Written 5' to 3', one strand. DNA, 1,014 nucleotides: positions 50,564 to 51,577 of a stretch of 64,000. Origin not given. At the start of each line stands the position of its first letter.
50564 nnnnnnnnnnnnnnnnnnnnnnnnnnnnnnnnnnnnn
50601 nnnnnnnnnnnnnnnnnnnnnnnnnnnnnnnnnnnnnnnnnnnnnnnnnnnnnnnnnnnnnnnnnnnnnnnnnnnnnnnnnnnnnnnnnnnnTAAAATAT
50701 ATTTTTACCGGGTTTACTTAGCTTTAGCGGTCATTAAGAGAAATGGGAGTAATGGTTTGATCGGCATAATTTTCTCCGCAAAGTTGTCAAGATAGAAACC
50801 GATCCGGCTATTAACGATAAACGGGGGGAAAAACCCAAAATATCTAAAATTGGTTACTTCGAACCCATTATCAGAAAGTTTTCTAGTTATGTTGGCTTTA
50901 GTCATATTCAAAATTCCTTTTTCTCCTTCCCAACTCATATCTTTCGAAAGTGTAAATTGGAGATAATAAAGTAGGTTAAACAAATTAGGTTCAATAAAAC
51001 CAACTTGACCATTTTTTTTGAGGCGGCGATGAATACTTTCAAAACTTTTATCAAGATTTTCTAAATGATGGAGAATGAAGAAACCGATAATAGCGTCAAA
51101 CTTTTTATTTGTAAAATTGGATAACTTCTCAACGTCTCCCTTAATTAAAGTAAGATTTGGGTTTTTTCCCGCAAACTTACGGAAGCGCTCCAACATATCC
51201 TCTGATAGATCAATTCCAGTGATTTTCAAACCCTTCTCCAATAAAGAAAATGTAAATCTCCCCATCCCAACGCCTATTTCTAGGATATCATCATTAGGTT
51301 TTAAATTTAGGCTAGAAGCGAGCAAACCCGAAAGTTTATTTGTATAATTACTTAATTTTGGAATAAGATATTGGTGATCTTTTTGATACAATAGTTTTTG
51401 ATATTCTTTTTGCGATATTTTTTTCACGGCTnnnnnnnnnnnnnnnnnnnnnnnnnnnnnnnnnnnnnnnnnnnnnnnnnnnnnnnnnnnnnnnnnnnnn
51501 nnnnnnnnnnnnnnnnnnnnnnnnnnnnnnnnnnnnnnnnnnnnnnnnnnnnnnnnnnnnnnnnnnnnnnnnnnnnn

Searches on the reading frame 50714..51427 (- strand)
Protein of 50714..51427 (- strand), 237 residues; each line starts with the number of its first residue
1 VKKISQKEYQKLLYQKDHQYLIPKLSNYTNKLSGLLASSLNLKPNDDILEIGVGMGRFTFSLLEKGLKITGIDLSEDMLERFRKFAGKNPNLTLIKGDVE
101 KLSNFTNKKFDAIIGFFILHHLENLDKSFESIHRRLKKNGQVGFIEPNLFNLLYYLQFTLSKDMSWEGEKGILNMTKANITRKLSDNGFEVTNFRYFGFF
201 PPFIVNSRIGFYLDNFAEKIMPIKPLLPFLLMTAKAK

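Call 3: search_protein_families(library=pfam, proteins=[window:50714-51427:-], max_evalue=0.01)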
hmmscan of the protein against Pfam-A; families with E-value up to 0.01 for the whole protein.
window:50714-51427:- (237 aa): 13 families
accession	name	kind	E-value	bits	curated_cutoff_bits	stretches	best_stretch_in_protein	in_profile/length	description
PF08241.18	Methyltransf_11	-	1.7e-20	73.9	21.2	1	49-142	1-93/95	Methyltransferase domain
PF13649.12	Methyltransf_25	-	5e-20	72.4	27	1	48-140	1-97/97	Methyltransferase domain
PF08242.18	Methyltransf_12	-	2e-17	64.1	30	1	49-141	1-97/98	Methyltransferase domain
PF13847.12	Methyltransf_31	-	2.3e-15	57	27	1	43-148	2-113/145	Methyltransferase domain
PF13489.12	Methyltransf_23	-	8.9e-13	48.7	27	1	40-192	18-162/164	Methyltransferase domain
PF00398.26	RrnaAD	-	9.6e-08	31.9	24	1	38-108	24-94/263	Ribosomal RNA adenine dimethylase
PF02353.26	CMAS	-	2.7e-07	30.6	27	1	35-142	53-162/273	Mycolic acid cyclopropane synthetase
PF01209.24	Ubie_methyltran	-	1.2e-06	28.5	20.1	1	41-146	44-153/233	ubiE/COQ5 methyltransferase family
PF07942.18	CARME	-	1.6e-06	28.1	27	1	87-195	142-238/268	Carnosine N-methyltransferase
PF05401.17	NodS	-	7.2e-06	26.4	24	1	31-142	30-142/201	Nodulation protein S (NodS)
PF01728.25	FtsJ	-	0.0011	19.4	24.1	1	31-106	8-82/181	FtsJ-like methyltransferase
PF03848.20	TehB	-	0.0014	18.6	20.4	1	14-143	2-127/193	Tellurite resistance protein TehB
PF13578.12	Methyltransf_24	-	0.009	17.3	26.3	0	49-142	1-100/105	Methyltransferase domain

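Call 4: search_protein_families(library=ncbifam, proteins=[window:50714-51427:-], max_evalue=0.01)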
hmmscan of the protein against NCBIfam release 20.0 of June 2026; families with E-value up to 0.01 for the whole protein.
window:50714-51427:- (237 aa): 59 families (the best 25 are shown)
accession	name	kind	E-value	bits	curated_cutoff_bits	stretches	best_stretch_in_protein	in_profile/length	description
NF043040.1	corrin_prot_MT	hypoth_equivalog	1e-16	61.1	180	1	43-142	40-145/216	corrinoid protein-associated methyltransferase CpaM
TIGR01934.1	MenG_MenH_UbiE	subfamily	1e-11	44.6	158.35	1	39-147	34-144/223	ubiquinone/menaquinone biosynthesis methyltransferase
TIGR01983.1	UbiG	equivalog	1.8e-11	43.8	102.95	1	45-142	50-149/228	bifunctional 2-polyprenyl-6-hydroxyphenol methylase/3-demethylubiquinol 3-O-methyltransferase UbiG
NF041820.1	daptide_MTase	equivalog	2.9e-11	43.3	175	1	45-114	37-109/243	daptide-type RiPP biosynthesis methyltransferase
TIGR02072.1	BioC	equivalog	1.1e-10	41.8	184.95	1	36-144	27-132/244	malonyl-ACP O-methyltransferase BioC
NF045667.1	MTase_DVU1556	equivalog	2.8e-10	40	155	1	36-142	14-117/213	DVU_1556 family methyltransferase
TIGR00755.1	ksgA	equivalog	3.7e-10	39.5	171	1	37-103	22-88/256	16S rRNA (adenine(1518)-N(6)/adenine(1519)-N(6))-dimethyltransferase RsmA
NF001244.0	PRK00216.1-5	equivalog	3.8e-10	39.5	216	1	40-146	44-155/236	bifunctional demethylmenaquinone methyltransferase/2-methoxy-6-polyprenyl-1,4-benzoquinol methylase UbiE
NF045882.1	PLipidMtase_Leg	equivalog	7.8e-09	35.6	390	1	43-146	41-145/207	phospholipid N-methyltransferase PmtA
TIGR02021.1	BchM-ChlM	equivalog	3.6e-08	33.1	158.9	1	47-193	57-202/218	magnesium protoporphyrin IX methyltransferase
NF000499.2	Erm23S_rRNA_broad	equivalog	6.5e-08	32.3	212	1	36-102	15-81/244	23S ribosomal RNA methyltransferase Erm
NF052510.1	methyltran_MpqE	exception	1.2e-07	31.4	335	1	39-142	41-149/234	methyl-plastoquinone biosynthesis methyltransferase MpqE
NF041650.1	nod_mtase_NodS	equivalog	1.4e-07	31.5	300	1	35-133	29-125/190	nodulation methyltransferase NodS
NF001241.0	PRK00216.1-2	equivalog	1.8e-07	31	327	1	37-144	44-147/231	demethylmenaquinone methyltransferase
NF007610.0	PRK10258.1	equivalog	2.5e-07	30.3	342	1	35-144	33-138/251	malonyl-ACP O-methyltransferase BioC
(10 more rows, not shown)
